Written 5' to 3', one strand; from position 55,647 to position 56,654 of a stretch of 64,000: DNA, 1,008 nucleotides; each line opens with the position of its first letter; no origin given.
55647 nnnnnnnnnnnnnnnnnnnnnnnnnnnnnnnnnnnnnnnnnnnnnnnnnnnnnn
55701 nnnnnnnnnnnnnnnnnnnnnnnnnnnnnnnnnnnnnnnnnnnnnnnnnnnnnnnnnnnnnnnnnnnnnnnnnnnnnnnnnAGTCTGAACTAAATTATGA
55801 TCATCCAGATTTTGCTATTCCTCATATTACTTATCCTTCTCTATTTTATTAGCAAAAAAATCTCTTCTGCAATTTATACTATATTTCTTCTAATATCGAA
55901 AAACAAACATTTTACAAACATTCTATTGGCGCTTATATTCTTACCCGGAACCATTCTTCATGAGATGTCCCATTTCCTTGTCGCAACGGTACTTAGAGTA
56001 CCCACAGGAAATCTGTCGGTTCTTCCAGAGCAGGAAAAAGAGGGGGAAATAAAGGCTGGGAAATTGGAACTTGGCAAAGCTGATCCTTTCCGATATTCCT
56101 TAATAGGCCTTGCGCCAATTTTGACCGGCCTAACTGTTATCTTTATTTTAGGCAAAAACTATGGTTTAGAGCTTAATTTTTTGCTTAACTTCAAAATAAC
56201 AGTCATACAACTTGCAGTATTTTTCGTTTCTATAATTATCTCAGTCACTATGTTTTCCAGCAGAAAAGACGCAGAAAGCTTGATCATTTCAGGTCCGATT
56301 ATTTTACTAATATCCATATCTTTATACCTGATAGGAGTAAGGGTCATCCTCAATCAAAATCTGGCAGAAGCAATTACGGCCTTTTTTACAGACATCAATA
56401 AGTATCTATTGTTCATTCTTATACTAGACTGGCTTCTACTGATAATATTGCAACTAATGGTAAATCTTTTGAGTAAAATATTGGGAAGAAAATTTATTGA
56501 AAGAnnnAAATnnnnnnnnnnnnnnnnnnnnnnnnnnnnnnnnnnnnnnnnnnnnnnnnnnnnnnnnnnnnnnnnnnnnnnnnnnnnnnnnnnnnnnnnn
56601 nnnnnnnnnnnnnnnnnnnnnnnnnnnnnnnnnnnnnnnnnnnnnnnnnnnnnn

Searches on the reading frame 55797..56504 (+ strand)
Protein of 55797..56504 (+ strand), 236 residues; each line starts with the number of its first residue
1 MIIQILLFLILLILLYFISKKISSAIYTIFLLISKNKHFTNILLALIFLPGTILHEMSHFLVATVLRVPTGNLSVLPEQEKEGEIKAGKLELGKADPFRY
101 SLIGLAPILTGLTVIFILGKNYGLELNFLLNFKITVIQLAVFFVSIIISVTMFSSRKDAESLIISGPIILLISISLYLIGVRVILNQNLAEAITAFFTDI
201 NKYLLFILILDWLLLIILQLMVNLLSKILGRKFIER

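Call 63: search_protein_families(library=pfam, proteins=[window:55797-56504:+], max_evalue=10)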
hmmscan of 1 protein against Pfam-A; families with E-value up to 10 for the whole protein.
window:55797-56504:+ (236 aa): 2 families
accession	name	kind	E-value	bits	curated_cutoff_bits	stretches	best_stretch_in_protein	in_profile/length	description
PF02163.28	Peptidase_M50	-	0.19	11.5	27.2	1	45-76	3-34/221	Peptidase family M50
PF12270.13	Cyt_c_ox_IV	-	1.3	9.6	26.9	1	50-107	35-92/132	Cytochrome c oxidase subunit IV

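Call 65: search_solved_structures(query=A4, max_evalue=10, show_alignments=2)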
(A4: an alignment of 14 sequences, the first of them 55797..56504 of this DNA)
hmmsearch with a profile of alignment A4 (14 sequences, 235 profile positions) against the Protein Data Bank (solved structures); distinct sequences matched with E-value up to 10: 0.
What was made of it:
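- On Peptidase M50 / site-2 protease (for the neighbouring gene 55797-56507): No PDB hit (call 65).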

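Call 66: search_protein_families(library=pfam, alignment_id=A4, max_evalue=10)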
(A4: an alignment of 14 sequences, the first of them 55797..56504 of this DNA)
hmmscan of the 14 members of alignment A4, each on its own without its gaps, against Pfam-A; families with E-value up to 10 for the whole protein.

A. member 1, window:55797-56504:+ (236 aa): 2 families
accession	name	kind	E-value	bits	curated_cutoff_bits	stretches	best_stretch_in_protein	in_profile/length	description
PF02163.28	Peptidase_M50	-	0.19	11.5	27.2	1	45-76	3-34/221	Peptidase family M50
PF12270.13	Cyt_c_ox_IV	-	1.3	9.6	26.9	1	50-107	35-92/132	Cytochrome c oxidase subunit IV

B. families by the number of members that match (of 14 scanned): 14 families
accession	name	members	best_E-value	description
PF02163.28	Peptidase_M50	7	0.021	Peptidase family M50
PF13398.12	Peptidase_M50B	2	0.0054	Peptidase M50B-like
PF08285.16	DPM3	2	0.0061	Dolichol-phosphate mannosyltransferase subunit 3 (DPM3)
PF17402.7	DUF5408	1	0.018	Family of unknown function (DUF5408)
PF09945.14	DUF2177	1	0.046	Predicted membrane protein (DUF2177)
PF02524.19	KID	1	0.073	KID repeat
PF11833.13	CPP1-like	1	0.084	Protein CHAPERONE-LIKE PROTEIN OF POR1-like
PF14521.12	Aspzincin_M35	1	0.11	Lysine-specific metallo-endopeptidase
PF09489.15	CbtB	1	0.35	Probable cobalt transporter subunit (CbtB)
PF20087.4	DUF6479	1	0.66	Family of unknown function (DUF6479)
PF04277.18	OAD_gamma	1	1.1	Oxaloacetate decarboxylase, gamma chain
PF17364.7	DUF5389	1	1.1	Family of unknown function (DUF5389)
PF12270.13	Cyt_c_ox_IV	1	1.3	Cytochrome c oxidase subunit IV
PF20237.3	DUF6594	1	6.9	Family of unknown function (DUF6594)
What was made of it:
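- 55797..56507 (+): Conserved neighbour: 236-aa polytopic membrane protein with invariant LPGT..HExxH and MFSSxxD motifs (candidate M50/site-2-protease-like metalloprotease). Peptidase_M50 or M50B are the commonest weak Pfam hits (9 of 14 members, best E = 0.005-0.02, below threshold; call 66).
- On Peptidase M50 / site-2 protease (for the neighbouring gene 55797-56507): All are below the gathering scores (call 66).
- M50 or M50B are the commonest weak Pfam hits (call 66). M50 membership is below Pfam thresholds, and the PDB profile search found nothing (calls 65, 66).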
